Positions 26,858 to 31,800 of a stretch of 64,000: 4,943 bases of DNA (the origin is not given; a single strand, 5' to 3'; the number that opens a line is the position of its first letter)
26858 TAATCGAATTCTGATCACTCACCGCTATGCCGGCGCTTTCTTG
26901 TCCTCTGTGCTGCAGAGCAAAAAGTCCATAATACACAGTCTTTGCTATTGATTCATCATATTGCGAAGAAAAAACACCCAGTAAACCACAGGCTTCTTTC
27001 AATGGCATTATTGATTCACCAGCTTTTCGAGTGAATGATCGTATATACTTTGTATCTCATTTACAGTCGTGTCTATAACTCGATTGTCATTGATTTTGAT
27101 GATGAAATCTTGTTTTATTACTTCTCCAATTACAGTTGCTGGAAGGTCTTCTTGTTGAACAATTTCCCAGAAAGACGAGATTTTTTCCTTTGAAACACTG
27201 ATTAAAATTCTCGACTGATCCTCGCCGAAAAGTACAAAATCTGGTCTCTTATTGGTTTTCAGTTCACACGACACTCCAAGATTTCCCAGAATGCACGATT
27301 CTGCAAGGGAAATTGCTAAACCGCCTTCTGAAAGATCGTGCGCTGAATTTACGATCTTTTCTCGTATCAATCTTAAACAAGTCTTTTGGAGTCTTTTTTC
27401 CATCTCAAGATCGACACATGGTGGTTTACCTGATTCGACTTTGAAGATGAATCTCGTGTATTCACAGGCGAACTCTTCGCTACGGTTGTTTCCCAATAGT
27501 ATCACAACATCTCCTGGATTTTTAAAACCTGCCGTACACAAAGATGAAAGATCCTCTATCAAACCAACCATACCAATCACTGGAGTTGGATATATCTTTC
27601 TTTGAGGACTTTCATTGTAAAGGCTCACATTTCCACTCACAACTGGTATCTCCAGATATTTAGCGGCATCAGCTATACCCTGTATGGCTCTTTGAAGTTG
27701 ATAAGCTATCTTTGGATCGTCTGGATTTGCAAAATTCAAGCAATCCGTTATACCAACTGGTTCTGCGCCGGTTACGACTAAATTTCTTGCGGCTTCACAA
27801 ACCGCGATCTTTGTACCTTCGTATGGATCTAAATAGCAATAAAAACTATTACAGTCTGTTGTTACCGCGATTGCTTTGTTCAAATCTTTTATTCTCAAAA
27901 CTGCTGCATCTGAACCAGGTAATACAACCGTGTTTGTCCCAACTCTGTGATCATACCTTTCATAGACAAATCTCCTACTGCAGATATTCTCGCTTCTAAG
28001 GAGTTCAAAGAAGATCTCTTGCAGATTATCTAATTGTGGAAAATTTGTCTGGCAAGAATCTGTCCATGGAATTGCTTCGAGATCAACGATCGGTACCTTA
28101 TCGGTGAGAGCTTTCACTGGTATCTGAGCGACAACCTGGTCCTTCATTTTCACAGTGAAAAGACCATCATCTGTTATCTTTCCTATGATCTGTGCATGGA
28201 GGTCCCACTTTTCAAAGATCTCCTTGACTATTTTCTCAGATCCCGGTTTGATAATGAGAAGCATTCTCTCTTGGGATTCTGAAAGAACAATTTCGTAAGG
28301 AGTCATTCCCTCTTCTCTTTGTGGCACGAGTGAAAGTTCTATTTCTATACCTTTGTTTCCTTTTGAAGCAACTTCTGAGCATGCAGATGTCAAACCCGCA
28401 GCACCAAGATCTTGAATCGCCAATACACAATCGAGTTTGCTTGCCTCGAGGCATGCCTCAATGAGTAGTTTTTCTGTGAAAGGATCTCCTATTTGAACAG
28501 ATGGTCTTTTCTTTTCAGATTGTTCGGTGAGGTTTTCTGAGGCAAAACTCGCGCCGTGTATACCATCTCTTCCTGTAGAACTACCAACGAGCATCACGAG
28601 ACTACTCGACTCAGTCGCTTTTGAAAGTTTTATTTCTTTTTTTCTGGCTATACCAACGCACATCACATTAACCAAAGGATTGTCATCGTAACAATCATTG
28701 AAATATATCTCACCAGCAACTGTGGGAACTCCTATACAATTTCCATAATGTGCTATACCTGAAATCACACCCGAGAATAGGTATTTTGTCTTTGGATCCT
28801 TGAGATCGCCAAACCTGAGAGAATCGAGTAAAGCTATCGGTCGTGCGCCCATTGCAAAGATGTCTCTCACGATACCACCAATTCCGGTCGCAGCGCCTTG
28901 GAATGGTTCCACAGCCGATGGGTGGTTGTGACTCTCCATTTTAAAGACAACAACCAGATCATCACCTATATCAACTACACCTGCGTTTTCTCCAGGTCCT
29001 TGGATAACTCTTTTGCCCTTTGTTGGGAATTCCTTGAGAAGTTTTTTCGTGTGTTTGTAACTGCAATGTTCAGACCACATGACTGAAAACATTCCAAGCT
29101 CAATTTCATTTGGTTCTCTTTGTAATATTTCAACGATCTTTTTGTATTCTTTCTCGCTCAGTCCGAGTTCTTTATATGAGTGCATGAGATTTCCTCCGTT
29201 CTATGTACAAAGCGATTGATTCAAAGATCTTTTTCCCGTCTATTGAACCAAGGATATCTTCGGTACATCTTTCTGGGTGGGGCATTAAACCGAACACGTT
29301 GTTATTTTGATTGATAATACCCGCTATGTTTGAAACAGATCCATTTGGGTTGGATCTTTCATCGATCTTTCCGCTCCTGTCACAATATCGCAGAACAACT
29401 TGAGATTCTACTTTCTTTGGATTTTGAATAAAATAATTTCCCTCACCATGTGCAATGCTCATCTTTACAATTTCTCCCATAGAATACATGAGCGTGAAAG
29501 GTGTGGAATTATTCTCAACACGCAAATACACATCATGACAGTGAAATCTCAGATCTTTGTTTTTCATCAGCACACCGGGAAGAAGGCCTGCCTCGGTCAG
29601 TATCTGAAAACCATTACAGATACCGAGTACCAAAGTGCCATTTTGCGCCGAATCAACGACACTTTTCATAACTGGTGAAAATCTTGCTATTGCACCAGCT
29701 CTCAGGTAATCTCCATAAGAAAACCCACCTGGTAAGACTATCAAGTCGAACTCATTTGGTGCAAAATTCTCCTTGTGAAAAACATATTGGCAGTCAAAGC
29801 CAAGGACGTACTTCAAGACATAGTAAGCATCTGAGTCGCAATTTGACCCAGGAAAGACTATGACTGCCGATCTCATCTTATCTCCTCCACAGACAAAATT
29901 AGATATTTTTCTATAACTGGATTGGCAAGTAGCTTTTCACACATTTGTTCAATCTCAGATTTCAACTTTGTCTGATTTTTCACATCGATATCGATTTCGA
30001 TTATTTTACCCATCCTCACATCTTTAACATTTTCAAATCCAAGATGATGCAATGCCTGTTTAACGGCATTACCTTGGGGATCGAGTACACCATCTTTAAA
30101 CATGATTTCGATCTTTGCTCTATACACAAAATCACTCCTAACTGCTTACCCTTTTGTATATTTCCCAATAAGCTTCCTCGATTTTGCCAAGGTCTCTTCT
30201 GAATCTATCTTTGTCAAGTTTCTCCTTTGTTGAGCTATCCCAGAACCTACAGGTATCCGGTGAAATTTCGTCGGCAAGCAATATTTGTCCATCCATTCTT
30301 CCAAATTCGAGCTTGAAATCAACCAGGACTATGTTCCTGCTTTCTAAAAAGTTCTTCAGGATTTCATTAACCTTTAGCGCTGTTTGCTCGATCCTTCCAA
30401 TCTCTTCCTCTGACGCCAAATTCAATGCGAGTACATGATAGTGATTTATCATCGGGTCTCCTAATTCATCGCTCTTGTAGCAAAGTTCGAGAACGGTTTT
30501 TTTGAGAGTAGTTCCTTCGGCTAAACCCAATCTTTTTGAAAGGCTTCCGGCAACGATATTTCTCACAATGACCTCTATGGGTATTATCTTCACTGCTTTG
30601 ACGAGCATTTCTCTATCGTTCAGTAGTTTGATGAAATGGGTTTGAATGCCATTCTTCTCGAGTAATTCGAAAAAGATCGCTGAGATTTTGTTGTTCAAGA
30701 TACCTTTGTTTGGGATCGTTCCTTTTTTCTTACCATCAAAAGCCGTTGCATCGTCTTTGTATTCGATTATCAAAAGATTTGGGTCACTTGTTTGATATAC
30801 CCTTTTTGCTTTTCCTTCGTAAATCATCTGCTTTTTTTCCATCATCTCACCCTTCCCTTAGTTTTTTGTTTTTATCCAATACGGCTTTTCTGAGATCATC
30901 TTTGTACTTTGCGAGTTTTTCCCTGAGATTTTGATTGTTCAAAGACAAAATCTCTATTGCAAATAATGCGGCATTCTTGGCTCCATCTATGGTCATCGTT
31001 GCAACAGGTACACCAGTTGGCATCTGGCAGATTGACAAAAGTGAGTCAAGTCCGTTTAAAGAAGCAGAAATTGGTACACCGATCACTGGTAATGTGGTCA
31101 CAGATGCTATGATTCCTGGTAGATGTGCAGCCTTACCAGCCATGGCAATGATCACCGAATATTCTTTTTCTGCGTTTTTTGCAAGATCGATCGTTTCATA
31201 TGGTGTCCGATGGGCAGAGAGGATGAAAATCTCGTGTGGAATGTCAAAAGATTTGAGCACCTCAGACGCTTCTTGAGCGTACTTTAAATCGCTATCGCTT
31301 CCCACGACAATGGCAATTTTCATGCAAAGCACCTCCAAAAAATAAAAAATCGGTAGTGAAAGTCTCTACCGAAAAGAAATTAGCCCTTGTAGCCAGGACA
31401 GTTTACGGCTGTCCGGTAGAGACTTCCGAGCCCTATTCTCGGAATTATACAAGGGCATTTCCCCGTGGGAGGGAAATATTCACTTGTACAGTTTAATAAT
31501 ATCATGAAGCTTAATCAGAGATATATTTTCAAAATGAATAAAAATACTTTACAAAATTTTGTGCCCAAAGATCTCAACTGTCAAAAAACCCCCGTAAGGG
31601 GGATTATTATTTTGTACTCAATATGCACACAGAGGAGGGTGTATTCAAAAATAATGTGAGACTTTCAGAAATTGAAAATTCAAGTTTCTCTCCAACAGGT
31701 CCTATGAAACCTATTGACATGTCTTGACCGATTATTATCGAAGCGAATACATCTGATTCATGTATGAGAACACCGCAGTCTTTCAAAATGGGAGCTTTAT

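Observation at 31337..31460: Guanine-class purine riboswitch with complete terminator/antiterminator logic leading the 10-gene pur operon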

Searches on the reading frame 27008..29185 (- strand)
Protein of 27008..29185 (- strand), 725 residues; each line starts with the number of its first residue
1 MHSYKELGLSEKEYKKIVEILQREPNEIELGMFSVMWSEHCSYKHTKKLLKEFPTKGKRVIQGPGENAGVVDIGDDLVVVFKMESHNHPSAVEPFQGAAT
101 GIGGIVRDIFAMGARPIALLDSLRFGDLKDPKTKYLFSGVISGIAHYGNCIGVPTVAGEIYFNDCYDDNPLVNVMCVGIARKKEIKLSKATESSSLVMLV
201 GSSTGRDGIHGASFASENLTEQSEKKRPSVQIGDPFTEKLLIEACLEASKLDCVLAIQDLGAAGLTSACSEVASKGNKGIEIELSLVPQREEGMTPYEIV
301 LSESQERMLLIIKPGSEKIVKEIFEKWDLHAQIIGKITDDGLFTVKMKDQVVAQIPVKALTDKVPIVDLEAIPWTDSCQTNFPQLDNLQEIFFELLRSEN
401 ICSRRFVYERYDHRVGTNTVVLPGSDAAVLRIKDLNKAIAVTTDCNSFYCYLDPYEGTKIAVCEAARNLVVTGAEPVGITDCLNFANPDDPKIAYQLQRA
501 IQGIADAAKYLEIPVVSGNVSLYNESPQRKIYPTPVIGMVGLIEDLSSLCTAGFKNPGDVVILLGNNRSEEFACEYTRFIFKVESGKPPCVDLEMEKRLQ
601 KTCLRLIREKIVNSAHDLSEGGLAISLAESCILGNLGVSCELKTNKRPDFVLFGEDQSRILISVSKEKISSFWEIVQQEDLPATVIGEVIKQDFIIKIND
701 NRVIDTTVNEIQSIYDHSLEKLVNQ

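Call 8: search_protein_families(library=ncbifam, proteins=[window:27008-29185:-], max_evalue=1e-10)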
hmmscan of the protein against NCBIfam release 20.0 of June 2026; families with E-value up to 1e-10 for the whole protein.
window:27008-29185:- (725 aa): 12 families
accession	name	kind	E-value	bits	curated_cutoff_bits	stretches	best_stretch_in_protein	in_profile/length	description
NF002290.1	PRK01213.1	equivalog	0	1026.2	648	1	9-722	1-722/723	phosphoribosylformylglycinamidine synthase subunit PurL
TIGR01736.1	FGAM_synth_II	equivalog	3.7e-289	961.1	525.75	1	9-722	1-717/718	phosphoribosylformylglycinamidine synthase subunit PurL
NF010690.0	PRK14090.1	equivalog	2.3e-158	528.2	1047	1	19-544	9-501/601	phosphoribosylformylglycinamidine synthase subunit PurL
NF003672.0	PRK05297.1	equivalog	9.6e-58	195.6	783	1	77-717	285-984/1290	phosphoribosylformylglycinamidine synthase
TIGR01857.1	FGAM-synthase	equivalog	1.2e-50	172.1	1057.05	1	72-578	307-836/1239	phosphoribosylformylglycinamidine synthase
TIGR01735.1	FGAM_synt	equivalog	6.3e-46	156.4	1123.05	1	175-716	414-999/1307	phosphoribosylformylglycinamidine synthase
TIGR03267.1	methan_mark_2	hypoth_equivalog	1e-26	93.8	365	1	56-350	35-308/323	methanogenesis marker 2 protein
TIGR02124.1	hypE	equivalog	1.6e-15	57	251.6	0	419-632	28-230/332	hydrogenase expression/formation protein HypE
TIGR01739.1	tegu_FGAM_synt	hypoth_equivalog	1.9e-15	55.9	716.1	1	452-716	610-880/1206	herpesvirus tegument protein/v-FGAM-synthase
TIGR01379.1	thiL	equivalog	5.3e-15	55.2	184.15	0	48-349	8-306/320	thiamine-phosphate kinase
TIGR04049.1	AIR_rel_sll0787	hypoth_equivalog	3.8e-14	52.5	321.3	0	103-350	81-303/318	sll0787 family AIR synthase-like protein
TIGR00476.1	selD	equivalog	5.3e-11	42.3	125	0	56-291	36-255/311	selenide, water dikinase SelD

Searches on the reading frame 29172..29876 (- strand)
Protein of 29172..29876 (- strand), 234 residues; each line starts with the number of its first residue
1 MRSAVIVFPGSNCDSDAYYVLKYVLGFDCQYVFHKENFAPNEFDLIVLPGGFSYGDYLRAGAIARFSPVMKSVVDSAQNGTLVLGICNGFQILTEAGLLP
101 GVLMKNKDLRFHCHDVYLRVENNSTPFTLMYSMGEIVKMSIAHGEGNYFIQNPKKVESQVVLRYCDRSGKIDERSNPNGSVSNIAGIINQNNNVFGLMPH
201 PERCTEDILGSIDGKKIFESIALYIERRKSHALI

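Call 8: search_protein_families(library=ncbifam, proteins=[window:29172-29876:-], max_evalue=1e-10)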
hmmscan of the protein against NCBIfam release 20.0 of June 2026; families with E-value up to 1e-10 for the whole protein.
window:29172-29876:- (234 aa): 6 families
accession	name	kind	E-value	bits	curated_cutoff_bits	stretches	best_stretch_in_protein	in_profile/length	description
NF002957.0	PRK03619.1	equivalog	1.9e-92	308.6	212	1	1-223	1-218/222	phosphoribosylformylglycinamidine synthase subunit PurQ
TIGR01737.1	FGAM_synth_I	equivalog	1.4e-90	302.6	177.8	1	1-222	1-225/228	phosphoribosylformylglycinamidine synthase I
NF002252.0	PRK01175.1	equivalog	6.1e-47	159.9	298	1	2-204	5-228/261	phosphoribosylformylglycinamidine synthase subunit PurQ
TIGR01857.1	FGAM-synthase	equivalog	6.8e-26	90.1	1057.05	1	43-217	1032-1228/1239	phosphoribosylformylglycinamidine synthase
NF003672.0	PRK05297.1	equivalog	1.8e-24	85.4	783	1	41-211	1080-1266/1290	phosphoribosylformylglycinamidine synthase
TIGR01735.1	FGAM_synt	equivalog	1.6e-23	82.2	1123.05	1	41-206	1096-1279/1307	phosphoribosylformylglycinamidine synthase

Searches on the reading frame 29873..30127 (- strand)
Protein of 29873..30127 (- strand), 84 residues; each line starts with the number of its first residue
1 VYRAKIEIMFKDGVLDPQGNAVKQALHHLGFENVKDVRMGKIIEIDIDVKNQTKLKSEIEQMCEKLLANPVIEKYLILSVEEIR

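Call 8: search_protein_families(library=ncbifam, proteins=[window:29873-30127:-], max_evalue=1e-10)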
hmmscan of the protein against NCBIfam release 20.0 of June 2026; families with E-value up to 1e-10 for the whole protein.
window:29873-30127:- (84 aa): 4 families
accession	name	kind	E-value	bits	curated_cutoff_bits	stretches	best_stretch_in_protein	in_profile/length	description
NF004630.0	PRK05974.1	equivalog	1.4e-32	111.5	75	1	1-77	1-77/83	phosphoribosylformylglycinamidine synthase subunit PurS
TIGR00302.1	TIGR00302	equivalog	1.2e-30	105.5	39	1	2-77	1-76/80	phosphoribosylformylglycinamidine synthase subunit PurS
NF005019.0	PRK06423.1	equivalog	2.4e-15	56.5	122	1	3-79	2-72/74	phosphoribosylformylglycinamidine synthase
NF004450.0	PRK05783.1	equivalog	1.5e-11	44.3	96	1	1-81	2-82/84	hypothetical protein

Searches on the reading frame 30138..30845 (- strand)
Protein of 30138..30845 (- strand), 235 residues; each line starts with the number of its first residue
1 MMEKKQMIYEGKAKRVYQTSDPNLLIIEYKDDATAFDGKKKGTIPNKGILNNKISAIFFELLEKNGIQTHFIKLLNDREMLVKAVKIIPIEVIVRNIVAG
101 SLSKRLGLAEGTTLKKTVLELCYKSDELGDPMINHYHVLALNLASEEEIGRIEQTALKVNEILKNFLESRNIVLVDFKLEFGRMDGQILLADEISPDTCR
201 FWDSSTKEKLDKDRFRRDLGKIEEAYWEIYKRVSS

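Call 8: search_protein_families(library=ncbifam, proteins=[window:30138-30845:-], max_evalue=1e-10)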
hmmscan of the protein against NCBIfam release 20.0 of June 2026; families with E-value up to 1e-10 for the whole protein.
window:30138-30845:- (235 aa): 4 families
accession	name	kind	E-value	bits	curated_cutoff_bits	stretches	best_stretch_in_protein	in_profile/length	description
TIGR00081.1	purC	equivalog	8.1e-80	268.2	189.9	1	3-233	3-273/279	phosphoribosylaminoimidazolesuccinocarboxamide synthase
NF009251.0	PRK12607.1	equivalog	1.3e-26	93.2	371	1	3-216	14-242/315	phosphoribosylaminoimidazolesuccinocarboxamide synthase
NF010568.0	PRK13961.1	equivalog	1.9e-22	79.9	251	1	4-206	12-239/297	phosphoribosylaminoimidazolesuccinocarboxamide synthase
NF010564.0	PRK13959.1-1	subfamily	9.6e-20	70.9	459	1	6-209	2-230/294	phosphoribosylaminoimidazolesuccinocarboxamide synthase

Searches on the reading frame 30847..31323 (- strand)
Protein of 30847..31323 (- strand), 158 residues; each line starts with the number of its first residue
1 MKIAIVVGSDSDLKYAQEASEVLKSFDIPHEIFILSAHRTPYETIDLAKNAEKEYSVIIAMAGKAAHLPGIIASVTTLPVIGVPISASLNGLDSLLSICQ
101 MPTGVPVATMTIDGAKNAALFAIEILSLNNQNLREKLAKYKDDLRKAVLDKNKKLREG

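Call 8: search_protein_families(library=ncbifam, proteins=[window:30847-31323:-], max_evalue=1e-10)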
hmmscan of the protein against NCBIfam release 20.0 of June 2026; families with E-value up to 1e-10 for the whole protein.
window:30847-31323:- (158 aa): 2 families
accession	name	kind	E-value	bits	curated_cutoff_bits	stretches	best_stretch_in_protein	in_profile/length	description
TIGR01162.1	purE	equivalog_domain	1.1e-58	197.2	149.6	1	3-155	1-155/156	5-(carboxyamino)imidazole ribonucleotide mutase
NF033503.1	LarB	equivalog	4.5e-12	46.1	175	1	2-126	81-207/209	nickel pincer cofactor biosynthesis protein LarB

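Call 9: find_related_loci(query=window:30850-31323:-, collection=genome_contigs, flank=1500)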
Query window:30850-31323:- (158 aa) in genome_contigs; peptide patterns used: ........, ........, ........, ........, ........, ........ (x = any residue, [..] = any of these).
171 stretches matched a pattern; 6 encode a relative of the query (tblastn E <= 1e-3); 6 distinct loci.
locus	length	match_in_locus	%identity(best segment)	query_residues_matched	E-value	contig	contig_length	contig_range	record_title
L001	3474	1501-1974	79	1-158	2e-86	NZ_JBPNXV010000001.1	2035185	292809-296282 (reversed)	Pseudothermotoga sp. U03pept 1, whole genome shotgun sequence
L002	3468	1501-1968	78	1-156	1e-84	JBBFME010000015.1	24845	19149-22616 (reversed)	MAG: Pseudothermotoga sp. isolate Uz-U4-43 NODE_15_length_24845_cov_3.625484, whole genome shotgun sequence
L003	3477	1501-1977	77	1-158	7e-83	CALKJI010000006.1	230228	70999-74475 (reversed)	MAG: uncultured Pseudothermotoga sp. isolate L1_Bin_METABAT__241_1 genome assembly, contig: c_000000279983, whole genome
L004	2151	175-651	78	1-158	2e-76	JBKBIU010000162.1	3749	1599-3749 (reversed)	MAG: Pseudothermotoga sp. isolate 21I_069.bin.20 NODE_15119_length_3749_cov_3.786108, whole genome shotgun sequence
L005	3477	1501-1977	55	3-157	3e-42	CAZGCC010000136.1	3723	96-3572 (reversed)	MAG TPA_asm: uncultured bacterium isolate binchicken_co113_1 genome assembly, contig: NODE_29983_length_3723_cov_4.37241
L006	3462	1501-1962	46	3-157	1e-37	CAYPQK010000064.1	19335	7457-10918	MAG TPA_asm: uncultured Spirochaetales bacterium isolate binchicken_co220_184 genome assembly, contig: NODE_1734_length_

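Call 12: find_encoding_contigs(protein=window:30850-31323:-, flank=1000, max_places=6)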
Protein window:30850-31323:- (158 aa): no gene with exactly this product is on record in the collection.

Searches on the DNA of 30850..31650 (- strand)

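Call 10: search_rna_families(sources=[L001, L002, L003, L004, L005, L006], threshold=gathering, show_alignments=6)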
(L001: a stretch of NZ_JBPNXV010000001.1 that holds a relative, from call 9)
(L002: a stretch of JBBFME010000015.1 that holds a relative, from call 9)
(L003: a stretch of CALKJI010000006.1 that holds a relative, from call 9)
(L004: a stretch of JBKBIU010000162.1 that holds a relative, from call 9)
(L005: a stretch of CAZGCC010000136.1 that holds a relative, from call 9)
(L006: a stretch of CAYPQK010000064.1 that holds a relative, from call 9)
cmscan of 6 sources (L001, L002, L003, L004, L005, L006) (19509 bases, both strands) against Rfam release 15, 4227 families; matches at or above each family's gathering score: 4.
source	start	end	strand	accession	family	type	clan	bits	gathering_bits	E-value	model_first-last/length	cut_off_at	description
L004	26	128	+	RF00167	Purine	Cis-reg; riboswitch;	CL00123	78.1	37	9.3e-13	1-102/102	no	Purine riboswitch aptamer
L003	1353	1455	+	RF00167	Purine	Cis-reg; riboswitch;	CL00123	76.9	37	1.8e-12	1-102/102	no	Purine riboswitch aptamer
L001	1352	1454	+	RF00167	Purine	Cis-reg; riboswitch;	CL00123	76.3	37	2.5e-12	1-102/102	no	Purine riboswitch aptamer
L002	1353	1455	+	RF00167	Purine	Cis-reg; riboswitch;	CL00123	75.8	37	3.4e-12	1-102/102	no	Purine riboswitch aptamer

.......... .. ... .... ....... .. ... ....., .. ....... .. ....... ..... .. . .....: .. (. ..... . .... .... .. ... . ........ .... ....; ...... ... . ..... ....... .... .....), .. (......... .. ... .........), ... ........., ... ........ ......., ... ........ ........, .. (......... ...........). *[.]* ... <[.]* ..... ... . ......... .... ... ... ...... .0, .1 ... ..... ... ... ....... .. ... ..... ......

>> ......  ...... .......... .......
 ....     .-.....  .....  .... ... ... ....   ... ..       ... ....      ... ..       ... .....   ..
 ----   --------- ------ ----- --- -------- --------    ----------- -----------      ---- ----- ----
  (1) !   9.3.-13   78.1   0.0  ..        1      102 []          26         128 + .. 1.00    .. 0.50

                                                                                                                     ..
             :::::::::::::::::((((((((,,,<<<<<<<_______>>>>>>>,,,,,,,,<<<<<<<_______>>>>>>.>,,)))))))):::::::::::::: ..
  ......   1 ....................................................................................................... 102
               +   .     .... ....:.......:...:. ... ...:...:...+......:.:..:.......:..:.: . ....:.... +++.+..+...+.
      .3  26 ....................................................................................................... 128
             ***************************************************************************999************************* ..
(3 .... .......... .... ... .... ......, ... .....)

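Call 42: search_rna_families(source=window, start=31250, end=31650, threshold=evalue, max_evalue=1)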
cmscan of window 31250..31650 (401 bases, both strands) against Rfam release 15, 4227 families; matches with E-value up to 1: 1.
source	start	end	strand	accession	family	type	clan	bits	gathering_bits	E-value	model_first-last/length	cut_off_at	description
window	31370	31472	-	RF00167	Purine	Cis-reg; riboswitch;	CL00123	76.8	37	3.9e-14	1-102/102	no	Purine riboswitch aptamer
